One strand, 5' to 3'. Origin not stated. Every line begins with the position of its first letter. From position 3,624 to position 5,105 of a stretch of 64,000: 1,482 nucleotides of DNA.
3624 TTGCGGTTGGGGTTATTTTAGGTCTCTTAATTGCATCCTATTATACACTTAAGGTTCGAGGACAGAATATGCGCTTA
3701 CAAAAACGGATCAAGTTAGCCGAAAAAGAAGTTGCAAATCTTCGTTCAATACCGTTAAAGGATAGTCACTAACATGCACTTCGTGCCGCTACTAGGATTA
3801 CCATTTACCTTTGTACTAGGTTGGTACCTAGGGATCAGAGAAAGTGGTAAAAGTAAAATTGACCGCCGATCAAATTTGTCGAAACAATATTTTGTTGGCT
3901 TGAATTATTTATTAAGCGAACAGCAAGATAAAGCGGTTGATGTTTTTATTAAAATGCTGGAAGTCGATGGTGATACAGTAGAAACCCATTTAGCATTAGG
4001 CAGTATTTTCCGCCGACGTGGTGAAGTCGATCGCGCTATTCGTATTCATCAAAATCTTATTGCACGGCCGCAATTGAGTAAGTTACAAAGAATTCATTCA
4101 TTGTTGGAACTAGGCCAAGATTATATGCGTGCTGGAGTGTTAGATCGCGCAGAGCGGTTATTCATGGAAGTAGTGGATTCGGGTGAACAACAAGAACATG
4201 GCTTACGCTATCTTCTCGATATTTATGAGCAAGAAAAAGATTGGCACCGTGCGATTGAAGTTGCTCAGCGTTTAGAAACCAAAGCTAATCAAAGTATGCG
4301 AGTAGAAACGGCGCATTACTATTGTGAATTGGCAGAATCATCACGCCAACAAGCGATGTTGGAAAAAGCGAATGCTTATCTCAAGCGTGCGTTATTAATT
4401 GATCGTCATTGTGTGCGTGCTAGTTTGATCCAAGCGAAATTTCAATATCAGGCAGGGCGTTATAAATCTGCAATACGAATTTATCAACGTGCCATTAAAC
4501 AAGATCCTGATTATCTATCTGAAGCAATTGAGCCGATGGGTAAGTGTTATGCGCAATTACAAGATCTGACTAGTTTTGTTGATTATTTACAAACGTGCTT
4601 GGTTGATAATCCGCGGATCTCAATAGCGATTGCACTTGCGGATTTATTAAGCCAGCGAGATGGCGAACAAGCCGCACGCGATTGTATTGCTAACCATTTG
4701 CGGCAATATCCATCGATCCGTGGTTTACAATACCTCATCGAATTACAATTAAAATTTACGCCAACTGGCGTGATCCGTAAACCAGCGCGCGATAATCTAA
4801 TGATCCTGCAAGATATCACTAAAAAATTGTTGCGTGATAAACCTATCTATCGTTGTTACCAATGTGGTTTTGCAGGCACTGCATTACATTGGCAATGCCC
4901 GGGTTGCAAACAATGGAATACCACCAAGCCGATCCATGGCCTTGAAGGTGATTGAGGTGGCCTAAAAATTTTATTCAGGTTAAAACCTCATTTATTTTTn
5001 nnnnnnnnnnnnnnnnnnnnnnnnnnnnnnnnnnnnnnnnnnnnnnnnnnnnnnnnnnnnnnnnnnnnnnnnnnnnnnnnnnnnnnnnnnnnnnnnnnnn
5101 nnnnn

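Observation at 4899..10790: A 5.8-kb single-gene insert is bracketed by a duplicated lapB 3' end (55-bp direct repeats) plus a 9-mer tandem array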

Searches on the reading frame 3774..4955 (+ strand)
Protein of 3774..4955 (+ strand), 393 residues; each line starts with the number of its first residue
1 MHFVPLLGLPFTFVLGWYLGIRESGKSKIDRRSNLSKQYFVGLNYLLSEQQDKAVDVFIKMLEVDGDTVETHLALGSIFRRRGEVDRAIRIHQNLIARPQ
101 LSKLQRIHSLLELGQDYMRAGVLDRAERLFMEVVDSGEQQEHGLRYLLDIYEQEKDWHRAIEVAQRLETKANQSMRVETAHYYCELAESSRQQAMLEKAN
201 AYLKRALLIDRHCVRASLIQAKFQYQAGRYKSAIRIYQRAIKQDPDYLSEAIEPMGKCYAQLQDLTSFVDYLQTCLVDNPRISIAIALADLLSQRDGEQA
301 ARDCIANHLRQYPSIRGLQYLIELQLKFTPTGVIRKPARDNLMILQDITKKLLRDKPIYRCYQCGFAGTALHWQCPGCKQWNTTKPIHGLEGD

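Call 8: search_protein_families(library=pfam, proteins=[window:3774-4955:+], max_evalue=0.01)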
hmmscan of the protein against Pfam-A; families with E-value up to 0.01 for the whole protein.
window:3774-4955:+ (393 aa): 22 families
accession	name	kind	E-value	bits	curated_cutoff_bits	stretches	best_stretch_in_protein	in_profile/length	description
PF13432.12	TPR_16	-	3e-13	50.4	32.7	2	196-246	13-63/65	Tetratricopeptide repeat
PF13428.12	TPR_14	-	7.5e-13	48.2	23.5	1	216-247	3-34/44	Tetratricopeptide repeat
PF07719.23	TPR_2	-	2.4e-12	46.4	27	1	221-247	8-34/34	Tetratricopeptide repeat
PF13176.12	TPR_7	-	2.3e-11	43.3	27.9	1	71-97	1-29/36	Tetratricopeptide repeat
PF14559.12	TPR_19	-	2e-09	38.1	25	2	195-247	6-58/68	Tetratricopeptide repeat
PF13181.12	TPR_8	-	4.2e-09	36.3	25.7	0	221-247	8-34/34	Tetratricopeptide repeat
PF18073.7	Zn_ribbon_LapB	-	1.7e-08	34.5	25.7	1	359-385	1-27/28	Rubredoxin metal binding domain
PF13174.12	TPR_6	-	2.3e-08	34.6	26.3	0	216-246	2-32/33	Tetratricopeptide repeat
PF13414.12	TPR_11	-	1.7e-07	31.2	26.8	1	225-247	5-27/42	TPR repeat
PF13424.12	TPR_12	-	7.8e-07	29.6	30.1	0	69-135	3-73/77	Tetratricopeptide repeat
PF00515.34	TPR_1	-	4.5e-06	26.7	27.8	1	224-247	11-34/34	Tetratricopeptide repeat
PF25063.1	ARM_TT21_C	-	1.9e-05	25.1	35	0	183-242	98-157/209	Tetratricopeptide repeat protein 21 C-terminal ARM domain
PF25062.1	ARM_TT21_N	-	3.4e-05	24.1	40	1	155-255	114-209/222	Tetratricopeptide repeat protein 21 N-terminal ARM repeat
PF12895.13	ANAPC3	-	0.00015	22.5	27.2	0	195-264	4-71/82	Anaphase-promoting complex, cyclosome, subunit 3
PF23914.1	TPR_CcmH_CycH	-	0.0013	19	42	0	176-242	83-149/158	Cytochrome c-type biogenesis protein H TPR domain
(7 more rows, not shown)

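Call 10: find_related_loci(query=window:3774-4955:+, collection=genome_contigs, flank=10000)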
Query window:3774-4955:+ (393 aa) in genome_contigs; peptide patterns used: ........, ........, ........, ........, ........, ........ (x = any residue, [..] = any of these).
599 stretches matched a pattern (row limit reached: there are more); 578 encode a relative of the query (tblastn E <= 1e-3); the best 80 are kept; 80 distinct loci.
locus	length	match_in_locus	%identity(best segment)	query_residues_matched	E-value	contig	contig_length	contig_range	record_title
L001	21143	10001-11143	59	9-393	6e-160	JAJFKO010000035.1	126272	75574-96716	MAG: Gammaproteobacteria bacterium isolate OFTM54 OFTM54_34, whole genome shotgun sequence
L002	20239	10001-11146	55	7-393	8e-139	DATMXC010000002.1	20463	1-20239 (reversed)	MAG TPA_asm: Gammaproteobacteria bacterium isolate SMAG_U13110 k141_48576, whole genome shotgun sequence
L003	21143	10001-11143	54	6-393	3e-138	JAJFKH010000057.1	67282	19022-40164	MAG: Gammaproteobacteria bacterium isolate OFTM143 OFTM143_56, whole genome shotgun sequence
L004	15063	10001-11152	55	5-393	2e-135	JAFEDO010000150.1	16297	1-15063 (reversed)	MAG: Proteobacteria bacterium isolate SZAS-82 LIN-518__150__length-16297, whole genome shotgun sequence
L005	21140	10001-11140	53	9-393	1e-133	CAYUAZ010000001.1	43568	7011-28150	MAG TPA_asm: uncultured Gammaproteobacteria bacterium isolate SRP302447_co1_433 genome assembly, contig: NODE_2502_lengt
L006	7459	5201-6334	54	10-393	3e-133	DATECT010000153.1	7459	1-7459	MAG TPA_asm: Gammaproteobacteria bacterium isolate SMAG_U8279 k141_1842456, whole genome shotgun sequence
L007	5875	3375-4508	52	10-393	3e-132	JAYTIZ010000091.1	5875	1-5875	MAG: Gammaproteobacteria bacterium isolate GFS_287 GFS_287_90, whole genome shotgun sequence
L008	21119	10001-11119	52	16-393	2e-131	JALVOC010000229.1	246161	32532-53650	MAG: Chromatiales bacterium isolate A3_maxbin2_scaf2bin.437 A3_NODE_7_length_246161_cov_5.788806, whole genome shotgun s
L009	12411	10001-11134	54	11-393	1e-137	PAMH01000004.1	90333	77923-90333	MAG: Legionellales bacterium isolate SAT3 225009, whole genome shotgun sequence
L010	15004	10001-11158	51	1-391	5e-130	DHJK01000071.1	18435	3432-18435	MAG TPA_asm: Legionellales bacterium UBA4722 UBA4722_contig_1595, whole genome shotgun sequence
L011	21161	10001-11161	52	1-391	3e-129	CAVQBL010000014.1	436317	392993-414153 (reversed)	MAG: uncultured Gammaproteobacteria bacterium isolate MFD01633.bin.1.46 genome assembly, contig: contig_36073, whole gen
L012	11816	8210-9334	53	12-390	2e-128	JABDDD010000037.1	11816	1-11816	MAG: Gammaproteobacteria bacterium isolate BWMinControl_Nextera34_MAG5 3300020853.a:Ga0207010_1114, whole genome shotgun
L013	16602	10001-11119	51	16-393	5e-128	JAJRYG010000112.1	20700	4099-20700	MAG: Gammaproteobacteria bacterium isolate Dive96_bin3.258 k141_5163053, whole genome shotgun sequence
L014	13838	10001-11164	52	1-393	4e-128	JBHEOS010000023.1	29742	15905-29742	MAG: Gammaproteobacteria bacterium isolate S6_bin.42.strict S6_NODE_23, whole genome shotgun sequence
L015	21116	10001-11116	50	15-391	8e-128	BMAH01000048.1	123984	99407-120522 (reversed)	Gammaproteobacteria bacterium BBSC-SA02 DNA, sequence048, whole genome shotgun sequence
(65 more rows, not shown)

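Call 11: find_encoding_contigs(protein=window:3774-4955:+, flank=10000, max_places=10)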
Protein window:3774-4955:+ (393 aa): 1 contig read that carries it; 1 place shown.
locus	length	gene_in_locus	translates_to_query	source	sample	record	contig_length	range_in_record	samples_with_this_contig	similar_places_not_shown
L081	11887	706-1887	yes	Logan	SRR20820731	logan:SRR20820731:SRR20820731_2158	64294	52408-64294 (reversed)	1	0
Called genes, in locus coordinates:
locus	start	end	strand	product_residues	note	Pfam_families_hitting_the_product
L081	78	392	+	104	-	PF00216:Bac_DNA_binding, PF18291:HU-HIG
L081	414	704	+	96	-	PF06305:LapA_dom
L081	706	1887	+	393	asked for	PF25063:ARM_TT21_C (faint), PF00515:TPR_1 (faint), PF07719:TPR_2 (faint), PF13174:TPR_6 (faint), PF13176:TPR_7 (faint), PF13432:TPR_16 (weak), PF14559:TPR_19 (weak), PF18073:Zn_ribbon_LapB, +4 more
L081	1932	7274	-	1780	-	PF00515:TPR_1 (faint), PF07719:TPR_2 (faint), PF13181:TPR_8 (faint), PF13414:TPR_11 (faint), PF13424:TPR_12 (faint), PF13432:TPR_16 (faint), PF25575:TPR_BSK1_C (faint)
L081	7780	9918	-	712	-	-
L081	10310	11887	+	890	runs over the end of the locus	PF12796:Ank_2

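Call 20: list_cluster_members(proteins=[P0001, window:3774-4955:+, window:1326-3038:+, window:10848-12986:-, window:13378-16050:+, window:17745-18968:-])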
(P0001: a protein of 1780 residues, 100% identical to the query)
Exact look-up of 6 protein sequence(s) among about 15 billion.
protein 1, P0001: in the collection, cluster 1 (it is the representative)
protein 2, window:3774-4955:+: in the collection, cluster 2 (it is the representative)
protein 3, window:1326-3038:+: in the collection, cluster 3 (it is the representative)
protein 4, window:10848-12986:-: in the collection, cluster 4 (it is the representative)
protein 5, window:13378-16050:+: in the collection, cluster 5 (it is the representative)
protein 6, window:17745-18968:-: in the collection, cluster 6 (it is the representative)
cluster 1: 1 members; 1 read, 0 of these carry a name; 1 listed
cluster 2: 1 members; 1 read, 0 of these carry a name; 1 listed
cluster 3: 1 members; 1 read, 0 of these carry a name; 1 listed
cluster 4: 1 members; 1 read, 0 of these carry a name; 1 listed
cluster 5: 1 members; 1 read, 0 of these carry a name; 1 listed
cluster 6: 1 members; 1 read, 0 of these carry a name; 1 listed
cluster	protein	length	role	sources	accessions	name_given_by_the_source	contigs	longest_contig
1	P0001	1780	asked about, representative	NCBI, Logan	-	-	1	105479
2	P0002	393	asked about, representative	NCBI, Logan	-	-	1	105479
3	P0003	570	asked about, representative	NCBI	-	-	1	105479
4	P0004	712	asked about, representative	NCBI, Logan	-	-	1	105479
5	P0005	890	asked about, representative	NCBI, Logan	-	-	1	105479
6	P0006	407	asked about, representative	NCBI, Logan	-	-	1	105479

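Call 27: find_related_loci(query=window:3774-4955:+, collection=metagenome_contigs, flank=10000)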
Query window:3774-4955:+ (393 aa) in metagenome_contigs; peptide patterns used: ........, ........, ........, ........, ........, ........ (x = any residue, [..] = any of these).
600 stretches matched a pattern (row limit reached: there are more); 553 encode a relative of the query (tblastn E <= 1e-3); the best 80 are kept; 80 distinct loci.
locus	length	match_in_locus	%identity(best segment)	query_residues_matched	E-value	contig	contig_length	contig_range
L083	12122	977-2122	55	7-393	7e-139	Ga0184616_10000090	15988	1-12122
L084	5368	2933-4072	54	9-393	3e-137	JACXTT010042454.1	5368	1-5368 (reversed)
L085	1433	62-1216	52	3-393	4e-147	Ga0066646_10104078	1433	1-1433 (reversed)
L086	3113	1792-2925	54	11-393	5e-139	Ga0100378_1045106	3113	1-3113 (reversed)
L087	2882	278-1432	55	3-393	6e-137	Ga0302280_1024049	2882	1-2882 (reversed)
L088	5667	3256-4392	52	9-393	8e-130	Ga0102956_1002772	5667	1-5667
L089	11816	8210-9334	53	12-390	1e-128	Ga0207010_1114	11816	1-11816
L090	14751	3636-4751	52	15-391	3e-128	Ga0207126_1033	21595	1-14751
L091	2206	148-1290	51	9-393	4e-136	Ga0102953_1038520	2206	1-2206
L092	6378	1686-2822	51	9-393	1e-127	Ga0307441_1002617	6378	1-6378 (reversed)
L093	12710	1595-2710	52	16-392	5e-127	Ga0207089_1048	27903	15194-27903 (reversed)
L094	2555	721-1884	51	1-393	2e-133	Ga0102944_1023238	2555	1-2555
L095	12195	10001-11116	53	16-392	1e-126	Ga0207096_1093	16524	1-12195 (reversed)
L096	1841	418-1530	53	16-391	2e-135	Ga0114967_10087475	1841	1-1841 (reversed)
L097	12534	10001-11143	52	9-393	2e-125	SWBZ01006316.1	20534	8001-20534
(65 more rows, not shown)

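Call 42: find_related_loci(query=window:3774-4955:+, collection=viral_contigs, flank=10000)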
Query window:3774-4955:+ (393 aa) in viral_contigs; peptide patterns used: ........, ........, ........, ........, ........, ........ (x = any residue, [..] = any of these).
2 stretches matched a pattern, but none encodes a relative of the query by tblastn (E <= 1e-3).
